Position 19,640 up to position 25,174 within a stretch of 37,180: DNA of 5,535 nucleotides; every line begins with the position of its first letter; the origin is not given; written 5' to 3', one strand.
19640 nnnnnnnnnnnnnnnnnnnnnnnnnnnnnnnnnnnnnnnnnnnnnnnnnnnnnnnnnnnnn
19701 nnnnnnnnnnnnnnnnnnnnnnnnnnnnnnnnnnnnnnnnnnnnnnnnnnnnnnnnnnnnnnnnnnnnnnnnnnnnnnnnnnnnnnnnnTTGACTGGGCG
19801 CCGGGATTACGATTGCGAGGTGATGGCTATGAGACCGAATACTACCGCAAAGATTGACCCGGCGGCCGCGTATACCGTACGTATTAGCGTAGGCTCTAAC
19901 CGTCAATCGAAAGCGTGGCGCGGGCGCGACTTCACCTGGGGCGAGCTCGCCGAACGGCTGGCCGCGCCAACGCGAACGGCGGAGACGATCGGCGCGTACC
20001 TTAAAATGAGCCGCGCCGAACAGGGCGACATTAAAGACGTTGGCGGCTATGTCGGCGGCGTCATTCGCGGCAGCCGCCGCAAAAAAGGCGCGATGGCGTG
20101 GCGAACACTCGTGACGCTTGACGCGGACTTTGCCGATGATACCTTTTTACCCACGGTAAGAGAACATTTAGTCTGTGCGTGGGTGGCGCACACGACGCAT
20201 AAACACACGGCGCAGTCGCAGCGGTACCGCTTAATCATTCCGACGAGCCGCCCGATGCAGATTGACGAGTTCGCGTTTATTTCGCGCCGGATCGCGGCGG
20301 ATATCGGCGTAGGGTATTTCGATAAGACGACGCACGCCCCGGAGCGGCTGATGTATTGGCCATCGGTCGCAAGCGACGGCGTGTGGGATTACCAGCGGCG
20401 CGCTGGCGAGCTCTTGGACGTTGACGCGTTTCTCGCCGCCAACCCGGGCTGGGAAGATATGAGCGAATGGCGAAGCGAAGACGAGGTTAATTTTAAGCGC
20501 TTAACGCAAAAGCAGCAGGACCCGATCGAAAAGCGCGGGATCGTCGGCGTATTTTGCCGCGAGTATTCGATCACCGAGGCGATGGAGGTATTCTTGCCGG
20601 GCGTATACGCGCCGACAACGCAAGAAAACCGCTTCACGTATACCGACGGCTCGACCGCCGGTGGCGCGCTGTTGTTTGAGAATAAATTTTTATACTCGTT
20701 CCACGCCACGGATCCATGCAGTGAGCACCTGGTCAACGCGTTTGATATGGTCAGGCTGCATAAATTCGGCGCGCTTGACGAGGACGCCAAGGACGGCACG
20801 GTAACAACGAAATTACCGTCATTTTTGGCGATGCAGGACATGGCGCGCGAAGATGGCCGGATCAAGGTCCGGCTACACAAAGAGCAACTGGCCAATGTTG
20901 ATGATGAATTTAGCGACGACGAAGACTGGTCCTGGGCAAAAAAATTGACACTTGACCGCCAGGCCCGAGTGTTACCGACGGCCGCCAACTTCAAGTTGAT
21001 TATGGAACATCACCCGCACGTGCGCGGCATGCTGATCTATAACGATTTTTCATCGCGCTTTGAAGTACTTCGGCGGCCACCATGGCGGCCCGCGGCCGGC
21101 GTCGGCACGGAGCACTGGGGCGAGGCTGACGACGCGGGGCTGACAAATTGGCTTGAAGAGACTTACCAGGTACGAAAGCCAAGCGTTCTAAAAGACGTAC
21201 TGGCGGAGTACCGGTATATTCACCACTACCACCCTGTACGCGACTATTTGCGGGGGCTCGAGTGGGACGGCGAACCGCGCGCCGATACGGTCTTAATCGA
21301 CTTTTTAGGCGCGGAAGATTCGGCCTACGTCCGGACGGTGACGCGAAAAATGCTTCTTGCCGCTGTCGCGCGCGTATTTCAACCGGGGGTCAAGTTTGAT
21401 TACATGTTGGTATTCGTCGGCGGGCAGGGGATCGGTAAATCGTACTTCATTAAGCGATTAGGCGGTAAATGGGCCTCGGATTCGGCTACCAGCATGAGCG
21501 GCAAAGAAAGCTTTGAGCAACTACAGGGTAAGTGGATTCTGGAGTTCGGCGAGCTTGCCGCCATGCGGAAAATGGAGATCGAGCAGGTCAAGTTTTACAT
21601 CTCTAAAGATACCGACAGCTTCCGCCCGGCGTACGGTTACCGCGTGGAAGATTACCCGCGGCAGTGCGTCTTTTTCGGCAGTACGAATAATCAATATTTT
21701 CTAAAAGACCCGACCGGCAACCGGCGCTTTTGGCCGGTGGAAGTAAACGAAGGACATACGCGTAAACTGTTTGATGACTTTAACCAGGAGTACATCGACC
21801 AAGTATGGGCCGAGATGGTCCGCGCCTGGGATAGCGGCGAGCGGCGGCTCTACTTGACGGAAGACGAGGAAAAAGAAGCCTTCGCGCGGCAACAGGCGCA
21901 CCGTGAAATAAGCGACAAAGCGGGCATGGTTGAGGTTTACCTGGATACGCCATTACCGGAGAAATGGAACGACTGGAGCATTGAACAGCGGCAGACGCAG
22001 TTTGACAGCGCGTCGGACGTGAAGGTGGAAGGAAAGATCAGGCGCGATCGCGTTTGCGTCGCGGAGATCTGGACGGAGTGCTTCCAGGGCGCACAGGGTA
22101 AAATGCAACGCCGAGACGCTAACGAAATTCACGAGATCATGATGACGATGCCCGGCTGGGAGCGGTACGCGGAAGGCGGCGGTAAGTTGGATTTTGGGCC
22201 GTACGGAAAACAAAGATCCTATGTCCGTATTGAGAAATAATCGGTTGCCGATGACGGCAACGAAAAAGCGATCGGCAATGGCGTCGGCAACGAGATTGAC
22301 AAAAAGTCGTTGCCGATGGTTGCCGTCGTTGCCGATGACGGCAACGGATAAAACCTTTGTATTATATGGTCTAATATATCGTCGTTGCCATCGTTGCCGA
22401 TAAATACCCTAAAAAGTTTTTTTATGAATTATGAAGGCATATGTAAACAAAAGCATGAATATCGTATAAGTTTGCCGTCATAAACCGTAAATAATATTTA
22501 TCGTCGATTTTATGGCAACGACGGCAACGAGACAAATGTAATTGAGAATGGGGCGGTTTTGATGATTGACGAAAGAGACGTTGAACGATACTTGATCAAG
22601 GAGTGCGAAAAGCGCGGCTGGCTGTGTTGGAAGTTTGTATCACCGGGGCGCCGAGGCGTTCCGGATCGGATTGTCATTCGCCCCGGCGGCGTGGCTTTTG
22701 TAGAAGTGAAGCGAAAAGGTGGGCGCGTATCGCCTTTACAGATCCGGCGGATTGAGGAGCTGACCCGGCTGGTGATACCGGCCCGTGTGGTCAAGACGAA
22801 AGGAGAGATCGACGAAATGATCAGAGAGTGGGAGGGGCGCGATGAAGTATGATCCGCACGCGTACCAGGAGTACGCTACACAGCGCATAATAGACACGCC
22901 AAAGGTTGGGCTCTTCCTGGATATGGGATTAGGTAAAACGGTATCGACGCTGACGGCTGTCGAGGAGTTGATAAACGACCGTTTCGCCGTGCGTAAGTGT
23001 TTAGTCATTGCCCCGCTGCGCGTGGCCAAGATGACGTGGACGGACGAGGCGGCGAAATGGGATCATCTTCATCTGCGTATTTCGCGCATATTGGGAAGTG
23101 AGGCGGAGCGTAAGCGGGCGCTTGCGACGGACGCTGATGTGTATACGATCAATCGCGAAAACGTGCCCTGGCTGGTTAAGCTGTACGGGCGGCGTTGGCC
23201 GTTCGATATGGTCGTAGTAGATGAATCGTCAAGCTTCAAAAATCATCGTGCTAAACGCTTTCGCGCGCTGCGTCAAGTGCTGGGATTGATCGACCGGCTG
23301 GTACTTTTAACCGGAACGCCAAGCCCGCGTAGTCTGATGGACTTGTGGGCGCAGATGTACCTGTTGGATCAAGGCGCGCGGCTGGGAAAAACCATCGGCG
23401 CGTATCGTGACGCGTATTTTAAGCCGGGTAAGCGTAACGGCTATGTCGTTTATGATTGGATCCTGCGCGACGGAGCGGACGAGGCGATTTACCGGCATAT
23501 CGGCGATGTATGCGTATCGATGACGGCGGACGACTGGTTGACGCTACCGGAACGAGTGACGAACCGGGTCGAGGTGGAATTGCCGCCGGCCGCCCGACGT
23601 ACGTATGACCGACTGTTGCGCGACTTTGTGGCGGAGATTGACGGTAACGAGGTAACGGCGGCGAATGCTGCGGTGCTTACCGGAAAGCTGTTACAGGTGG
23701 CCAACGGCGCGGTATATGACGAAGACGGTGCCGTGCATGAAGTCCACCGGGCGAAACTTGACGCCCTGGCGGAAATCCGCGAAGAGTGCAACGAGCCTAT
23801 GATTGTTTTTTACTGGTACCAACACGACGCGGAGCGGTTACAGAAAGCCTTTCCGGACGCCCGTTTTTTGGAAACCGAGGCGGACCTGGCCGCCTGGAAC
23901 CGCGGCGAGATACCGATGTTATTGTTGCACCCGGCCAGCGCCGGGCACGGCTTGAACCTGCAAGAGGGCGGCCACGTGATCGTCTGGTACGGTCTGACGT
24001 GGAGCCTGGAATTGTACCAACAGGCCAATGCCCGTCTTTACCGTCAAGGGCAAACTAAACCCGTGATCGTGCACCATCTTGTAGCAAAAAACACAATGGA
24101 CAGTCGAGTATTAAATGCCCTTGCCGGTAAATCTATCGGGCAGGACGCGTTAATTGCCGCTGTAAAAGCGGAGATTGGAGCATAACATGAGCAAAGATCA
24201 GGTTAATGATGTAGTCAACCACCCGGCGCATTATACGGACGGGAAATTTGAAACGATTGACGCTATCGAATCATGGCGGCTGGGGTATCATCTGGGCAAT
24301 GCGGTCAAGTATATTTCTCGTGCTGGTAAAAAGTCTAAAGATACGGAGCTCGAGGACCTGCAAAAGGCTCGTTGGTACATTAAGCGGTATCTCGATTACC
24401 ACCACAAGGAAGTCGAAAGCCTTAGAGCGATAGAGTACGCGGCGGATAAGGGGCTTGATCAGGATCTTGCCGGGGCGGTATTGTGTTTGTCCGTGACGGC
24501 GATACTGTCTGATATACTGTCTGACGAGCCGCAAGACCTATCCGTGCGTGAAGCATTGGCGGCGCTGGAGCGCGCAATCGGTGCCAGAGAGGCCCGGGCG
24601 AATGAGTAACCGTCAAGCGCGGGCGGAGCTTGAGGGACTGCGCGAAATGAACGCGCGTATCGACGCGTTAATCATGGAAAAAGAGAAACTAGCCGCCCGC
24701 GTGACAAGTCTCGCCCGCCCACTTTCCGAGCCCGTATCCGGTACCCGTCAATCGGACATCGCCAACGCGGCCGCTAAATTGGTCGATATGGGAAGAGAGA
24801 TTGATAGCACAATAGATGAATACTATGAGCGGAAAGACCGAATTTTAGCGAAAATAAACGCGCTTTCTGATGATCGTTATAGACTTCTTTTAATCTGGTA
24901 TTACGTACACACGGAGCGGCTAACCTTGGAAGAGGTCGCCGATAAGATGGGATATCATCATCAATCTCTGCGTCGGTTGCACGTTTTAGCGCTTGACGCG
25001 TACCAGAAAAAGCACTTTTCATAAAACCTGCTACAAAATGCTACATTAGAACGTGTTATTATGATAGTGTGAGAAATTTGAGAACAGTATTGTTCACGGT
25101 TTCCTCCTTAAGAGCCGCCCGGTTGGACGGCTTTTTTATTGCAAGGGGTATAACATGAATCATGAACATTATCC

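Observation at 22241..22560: Iteron array with two perfect palindromes plus an AT-rich tract between primase and VRR-NUC: candidate replication origin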

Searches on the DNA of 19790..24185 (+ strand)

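Call 7: search_dna_similar(query=window:19790-24185:+, collection=phages, mode=distant, max_rows=25)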
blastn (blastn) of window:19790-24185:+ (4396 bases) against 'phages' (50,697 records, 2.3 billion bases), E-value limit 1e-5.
Records with a match: 149; places in all: 149; records where one place covers at least 80% of the query: 0.
Best place of each record, by identity: 80-90% 18; 60-80% 131.
By first word of the organism name: Bacteroides 45; Paenibacillus 24; Streptococcus 16; Salmonella 14; Parabacteroides 6; Bordetella 5; phage 4; Bacillus 4; Enterococcus 4; Pseudomonas 3; and 16 more.
By host as written in the record: - 10; Paenibacillus larvae 2017 10; Paenibacillus larvae F1A 8; Bacteroides thetaiotaomicron DA638 5; Salmonella enterica 5; Bacteroides thetaiotaomicron VPI-5482 4; Enterococcus faecalis 4; Parabacteroides merdae DA682 3; and 77 more.
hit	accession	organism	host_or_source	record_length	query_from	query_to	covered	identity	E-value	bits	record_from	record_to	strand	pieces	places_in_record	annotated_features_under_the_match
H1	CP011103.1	Listeria phage LWP01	Listeria weihenstephanensis WS 4560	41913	3413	4312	9%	67.9%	4e-13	146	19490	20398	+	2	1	DEAD/DEAH box helicase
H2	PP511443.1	Dulem virus 37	Propithecus coquereli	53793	1441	1949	6%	71.0%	1e-7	132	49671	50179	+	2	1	virulence associated protein E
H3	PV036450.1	Ruminococcus phage NatCom_38182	Ruminococcus bicirculans (ex Liu et al. ...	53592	3305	3936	5%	73.4%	4e-7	127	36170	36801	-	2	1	hypothetical protein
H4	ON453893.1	Acutalibacter phage Fontainebleau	Acutalibacter muris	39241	4093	4290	5%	74.2%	4e-26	128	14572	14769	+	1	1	DNA helicase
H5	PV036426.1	Acutalibacteraceae phage NatCom_11578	Acutalibacteraceae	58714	1437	1650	5%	67.9%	1e-8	70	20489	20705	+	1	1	DNA helicase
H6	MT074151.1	Bacteroides phage SJC13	Bacteroides thetaiotaomicron VPI-5499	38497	4105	4290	4%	72.2%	7e-17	97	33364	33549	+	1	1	hypothetical protein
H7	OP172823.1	Parabacteroides phage PM93P1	Parabacteroides merdae BSC93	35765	4106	4287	4%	71.4%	2e-16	95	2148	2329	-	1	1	hypothetical protein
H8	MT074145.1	Bacteroides phage SJC01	Bacteroides thetaiotaomicron VPI-5493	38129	4105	4290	4%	69.0%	1e-8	70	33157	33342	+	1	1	hypothetical protein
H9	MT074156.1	Bacteroides phage SJC18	Bacteroides thetaiotaomicron VPI-5504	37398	4105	4290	4%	69.0%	1e-8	70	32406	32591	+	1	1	hypothetical protein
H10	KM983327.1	Clostridium phage phiCT453A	Clostridium tetani ATCC 453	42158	4115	4300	4%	67.7%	1e-7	66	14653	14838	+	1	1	DEAD/DEAH box helicase and SNF2 domain-containing protein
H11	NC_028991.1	Clostridium phage phiCT453A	Clostridium tetani ATCC 453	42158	4115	4300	4%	67.7%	1e-7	66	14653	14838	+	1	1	DEAD/DEAH box helicase and SNF2 domain-containing protein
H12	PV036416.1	phage NatCom_3357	human feces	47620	4106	4287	4%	69.0%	1e-8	70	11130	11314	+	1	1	hypothetical protein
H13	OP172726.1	Bacteroides phage BT638P8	Bacteroides thetaiotaomicron DA638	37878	4139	4299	4%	72.8%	4e-14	88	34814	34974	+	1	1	hypothetical protein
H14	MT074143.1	Bacteroides phage HNL05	Bacteroides thetaiotaomicron VPI-5491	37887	4139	4299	4%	71.6%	2e-11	79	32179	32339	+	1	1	hypothetical protein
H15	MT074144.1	Bacteroides phage HNL35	Bacteroides thetaiotaomicron VPI-5492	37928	4139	4299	4%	71.6%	2e-11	79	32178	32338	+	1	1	hypothetical protein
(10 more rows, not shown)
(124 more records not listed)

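Call 11: search_rna_families(source=window, start=21900, end=22900, threshold=evalue, max_evalue=1)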
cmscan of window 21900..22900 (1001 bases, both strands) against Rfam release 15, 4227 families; matches with E-value up to 1: 2.
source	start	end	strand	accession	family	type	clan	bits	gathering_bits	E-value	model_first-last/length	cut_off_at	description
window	22382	22530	+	RF04195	MIR6217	Gene; miRNA;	-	16.3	110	0.67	1-228/228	no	MIR6217 microRNA precursor family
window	22227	22407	+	RF02514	5_ureB_sRNA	Gene; sRNA;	-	14.7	40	0.24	13-163/292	no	5' ureB small RNA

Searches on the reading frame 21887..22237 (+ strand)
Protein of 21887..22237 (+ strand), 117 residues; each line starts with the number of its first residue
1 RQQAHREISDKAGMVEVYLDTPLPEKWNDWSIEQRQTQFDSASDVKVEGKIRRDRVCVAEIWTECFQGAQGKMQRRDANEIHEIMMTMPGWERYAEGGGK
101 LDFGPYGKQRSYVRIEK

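Call 50: find_homologous_proteins(query=window:21887-22237:+, max_evalue=0.001)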
Query window:21887-22237:+ (117 aa): 2 proteins with E <= 0.001 among 3 candidates.
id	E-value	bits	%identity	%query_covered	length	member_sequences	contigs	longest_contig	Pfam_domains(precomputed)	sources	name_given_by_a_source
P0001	2.5e-21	94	94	41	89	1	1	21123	-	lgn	-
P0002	9.7e-11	60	97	26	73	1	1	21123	-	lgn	-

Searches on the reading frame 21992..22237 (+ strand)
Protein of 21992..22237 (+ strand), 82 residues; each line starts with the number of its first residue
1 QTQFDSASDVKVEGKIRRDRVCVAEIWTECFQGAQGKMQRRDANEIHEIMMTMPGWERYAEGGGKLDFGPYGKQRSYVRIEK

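Call 71: predict_structure(alignment_id=A5)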
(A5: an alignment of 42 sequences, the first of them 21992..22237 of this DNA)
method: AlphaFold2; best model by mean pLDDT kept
length: 82 residues; sequences in the alignment: 42
mean_pLDDT: 84.3   pTM: 0.68
mean pLDDT of the five models: 84.3, 83.5, 82.6, 82.6, 70.6
residues with pLDDT >= 90: 50; 70-90: 17; 50-70: 12; < 50: 3
segments of 3 or more residues with pLDDT < 50: 1-3
pLDDT, mean of each block of 10 residues (from residue 1): 51 75 93 89 95 93 90 93 65
secondary structure, 60 per line:
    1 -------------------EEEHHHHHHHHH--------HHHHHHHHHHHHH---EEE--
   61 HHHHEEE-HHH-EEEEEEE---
elements in order: E20-22 H23-31 H40-52 E56-58 H61-64 E65-67 E73-79

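Call 74: fold_search(model_id=the predicted structure, library=pdb)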
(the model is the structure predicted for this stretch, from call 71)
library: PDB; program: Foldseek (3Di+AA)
matches with E <= 10: 245; with E <= 0.001: 0
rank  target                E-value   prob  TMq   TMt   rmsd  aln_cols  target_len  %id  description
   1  7pds_B                2.5e-02  1.00  0.57  0.12   3.5        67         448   21  The structure of PriRep1 with dsDNA (released 2022-07-13)
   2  7pds_A                3.3e-02  1.00  0.57  0.11   3.2        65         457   22  The structure of PriRep1 with dsDNA (released 2022-07-13)
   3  7pds_C                4.1e-02  0.99  0.52  0.10   5.7        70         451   23  The structure of PriRep1 with dsDNA (released 2022-07-13)
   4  7pds_D                4.1e-02  0.99  0.52  0.10   5.7        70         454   23  The structure of PriRep1 with dsDNA (released 2022-07-13)
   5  7pds_E                5.0e-02  1.00  0.60  0.12   3.2        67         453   22  The structure of PriRep1 with dsDNA (released 2022-07-13)
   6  7pds_F                1.8e-01  0.94  0.53  0.10   5.5        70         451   23  The structure of PriRep1 with dsDNA (released 2022-07-13)
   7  5x07_I                3.6e-01  0.44  0.41  0.41   4.8        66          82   14  Crystal structure of FOXA2 DNA binding domain bound to a full consensus DNA site (released 2017-08-16)
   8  8jkq_G                4.8e-01  0.33  0.38  0.30   6.2        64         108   11  T95R mutant IRF4 DNA-binding domain bound to an DNA containing GACA motif (released 2023-09-20)
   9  3s32                  5.5e-01  0.14  0.33  0.21   8.0        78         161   12  Crystal structure of Ash2L N-terminal domain (released 2011-06-08)
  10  3l2c_A                6.3e-01  0.38  0.41  0.40   4.7        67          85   13  Crystal Structure of the DNA Binding Domain of FOXO4 Bound to DNA (released 2009-12-29)
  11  8sro_D                6.3e-01  0.23  0.36  0.35   5.6        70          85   10  FoxP3 tetramer on TTTG repeats (released 2023-10-18)
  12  2uzk_C                6.7e-01  0.20  0.37  0.34   6.7        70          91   11  Crystal structure of the human FOXO3a-DBD bound to DNA (released 2008-05-13)
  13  5x07_C                7.7e-01  0.30  0.42  0.41   4.4        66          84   15  Crystal structure of FOXA2 DNA binding domain bound to a full consensus DNA site (released 2017-08-16)
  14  3tdu_D                7.7e-01  0.28  0.39  0.41   4.1        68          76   13  N-terminal acetylation acts as an avidity enhancer within an interconnected multiprotein complex: Structure of a human (released 2011-10-12)
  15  7oot_A                7.7e-01  0.25  0.38  0.30   6.0        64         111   11  X-ray Structure of Interferon Regulatory Factor 4 DNA binding domain bound to an interferon-stimulated response elemen (released 2022-06-08)
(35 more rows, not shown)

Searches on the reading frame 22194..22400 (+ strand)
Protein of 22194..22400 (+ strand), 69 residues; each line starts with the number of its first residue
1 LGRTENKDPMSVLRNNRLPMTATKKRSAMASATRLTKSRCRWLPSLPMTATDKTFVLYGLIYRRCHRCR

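Call 83: search_protein_families(library=phrogs, proteins=[window:22194-22400:+], max_evalue=0.1)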
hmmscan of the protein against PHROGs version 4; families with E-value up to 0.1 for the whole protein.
window:22194-22400:+ (69 aa): 0 families

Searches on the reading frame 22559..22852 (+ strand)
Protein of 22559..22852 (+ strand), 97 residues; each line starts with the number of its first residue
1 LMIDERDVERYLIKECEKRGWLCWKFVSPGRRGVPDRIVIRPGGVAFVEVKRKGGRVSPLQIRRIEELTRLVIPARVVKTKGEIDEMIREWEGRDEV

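Call 8: search_protein_families(library=pfam, proteins=[window:22559-22852:+])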
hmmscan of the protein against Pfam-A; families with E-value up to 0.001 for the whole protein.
window:22559-22852:+ (97 aa): 1 family
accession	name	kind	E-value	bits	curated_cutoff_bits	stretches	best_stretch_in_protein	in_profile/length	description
PF08774.17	VRR_NUC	-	3.4e-07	30.7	23.8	1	29-79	59-113/116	VRR-NUC domain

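Call 9: search_protein_families(library=phrogs, proteins=[window:22559-22852:+])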
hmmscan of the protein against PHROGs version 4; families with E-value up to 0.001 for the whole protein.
window:22559-22852:+ (97 aa): 3 families
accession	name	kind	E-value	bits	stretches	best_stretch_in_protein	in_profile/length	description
phrog_93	-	DNA, RNA and nucleotide metabolism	5.1e-30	105.7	1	1-94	350-444/613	endonuclease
phrog_824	-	unknown function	1e-06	29.9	1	32-93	112-176/265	-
phrog_5702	-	DNA, RNA and nucleotide metabolism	6.3e-06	27.1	1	32-90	5-65/70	Holliday junction resolvase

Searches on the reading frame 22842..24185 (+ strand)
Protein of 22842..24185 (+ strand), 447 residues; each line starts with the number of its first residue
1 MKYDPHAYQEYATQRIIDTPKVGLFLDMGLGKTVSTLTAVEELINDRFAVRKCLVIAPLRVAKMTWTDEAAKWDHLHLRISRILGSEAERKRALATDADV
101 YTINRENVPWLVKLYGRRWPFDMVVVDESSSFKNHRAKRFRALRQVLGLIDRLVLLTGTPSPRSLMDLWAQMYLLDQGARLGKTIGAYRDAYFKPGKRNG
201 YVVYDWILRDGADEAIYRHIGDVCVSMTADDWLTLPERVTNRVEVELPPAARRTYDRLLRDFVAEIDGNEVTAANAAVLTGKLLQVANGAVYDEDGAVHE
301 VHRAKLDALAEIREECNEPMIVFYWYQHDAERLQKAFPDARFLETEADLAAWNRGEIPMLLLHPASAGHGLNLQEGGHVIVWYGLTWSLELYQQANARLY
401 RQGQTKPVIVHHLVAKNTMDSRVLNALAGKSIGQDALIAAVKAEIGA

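Call 8: search_protein_families(library=pfam, proteins=[window:22842-24185:+])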
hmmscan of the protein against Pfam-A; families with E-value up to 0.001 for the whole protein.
window:22842-24185:+ (447 aa): 3 families
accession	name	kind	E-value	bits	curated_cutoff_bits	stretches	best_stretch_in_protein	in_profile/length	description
PF00176.29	SNF2-rel_dom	-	1.2e-18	67.7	24.9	1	25-277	23-252/290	SNF2-related domain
PF00270.35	DEAD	-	5.6e-07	29.9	26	1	8-167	3-166/167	DEAD/DEAH box helicase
PF00271.37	Helicase_C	-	0.00012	22.7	23.5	0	344-403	53-110/110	Helicase conserved C-terminal domain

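Call 9: search_protein_families(library=phrogs, proteins=[window:22842-24185:+])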
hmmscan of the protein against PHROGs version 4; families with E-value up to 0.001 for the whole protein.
window:22842-24185:+ (447 aa): 7 families
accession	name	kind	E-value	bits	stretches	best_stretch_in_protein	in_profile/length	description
phrog_62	-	DNA, RNA and nucleotide metabolism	5.2e-174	582.2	1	1-446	693-1141/1881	DNA helicase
phrog_11354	-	unknown function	1.7e-48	164.1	1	344-446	11-113/116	-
phrog_29996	-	unknown function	3.1e-11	43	1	362-429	1089-1155/1189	-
phrog_23807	-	unknown function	4.4e-08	32.3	0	360-420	590-651/1053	-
phrog_11801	-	other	8.1e-08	30.9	1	367-431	1421-1486/2269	DNA methyltransferase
phrog_16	-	DNA, RNA and nucleotide metabolism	3.8e-06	26.4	1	1-420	269-605/986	DNA helicase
phrog_1685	-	unknown function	0.00015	20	0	350-430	1461-1541/2278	-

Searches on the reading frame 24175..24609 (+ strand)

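Call 8: search_protein_families(library=pfam, proteins=[window:24175-24609:+])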
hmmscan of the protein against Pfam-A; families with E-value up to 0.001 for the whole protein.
window:24175-24609:+ (144 aa): 1 family
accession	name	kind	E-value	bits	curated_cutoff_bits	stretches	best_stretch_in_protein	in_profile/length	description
PF11753.13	DUF3310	-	1.9e-18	66.7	24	1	14-70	1-60/60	Protein of unknwon function (DUF3310)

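Call 9: search_protein_families(library=phrogs, proteins=[window:24175-24609:+])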
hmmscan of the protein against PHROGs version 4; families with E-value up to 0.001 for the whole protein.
window:24175-24609:+ (144 aa): 22 families
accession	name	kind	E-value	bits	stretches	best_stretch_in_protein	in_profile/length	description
phrog_236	-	other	1e-27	98.8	1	4-88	231-317/431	nucleotide kinase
phrog_4897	-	other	1.6e-23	84.8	1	6-74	107-178/186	kinase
phrog_1689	-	other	8.9e-21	75.8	1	7-79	160-237/243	nucleotide kinase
phrog_4943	-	unknown function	1.1e-19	72.5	1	5-81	82-164/166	-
phrog_11324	-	other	5.1e-18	66.9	1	9-81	6-76/139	nucleotide kinase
phrog_5839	-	unknown function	2.2e-17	64.3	1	11-86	5-77/128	-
phrog_11450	-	unknown function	3.3e-14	53.6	1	11-74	323-386/394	-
phrog_18538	-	unknown function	1.1e-13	52.5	1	12-72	3-67/159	-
phrog_4472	-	other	5.8e-13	49.6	1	10-79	10-80/100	nucleotide kinase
phrog_2781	-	unknown function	8.3e-13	50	1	6-74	169-242/253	-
phrog_2387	-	other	4.2e-12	47.5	1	11-78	2-73/147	nucleotide kinase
phrog_2585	-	other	1.3e-11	46.2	1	4-77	88-168/175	nucleotide kinase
phrog_26005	-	unknown function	1.5e-11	45.3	1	6-71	236-301/310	-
phrog_13649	-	unknown function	2.3e-10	41.6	1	11-85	3-75/127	-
phrog_4824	-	unknown function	8.1e-10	39.8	1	15-90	7-76/128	-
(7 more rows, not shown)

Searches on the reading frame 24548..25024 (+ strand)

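Call 8: search_protein_families(library=pfam, proteins=[window:24548-25024:+])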
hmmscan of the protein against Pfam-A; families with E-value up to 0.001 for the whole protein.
window:24548-25024:+ (158 aa): 0 families

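Call 9: search_protein_families(library=phrogs, proteins=[window:24548-25024:+])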
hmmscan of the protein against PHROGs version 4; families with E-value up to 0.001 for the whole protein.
window:24548-25024:+ (158 aa): 1 family
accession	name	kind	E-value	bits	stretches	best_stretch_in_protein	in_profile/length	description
phrog_36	-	transcription regulation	1e-19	72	1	22-155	54-186/220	transcriptional regulator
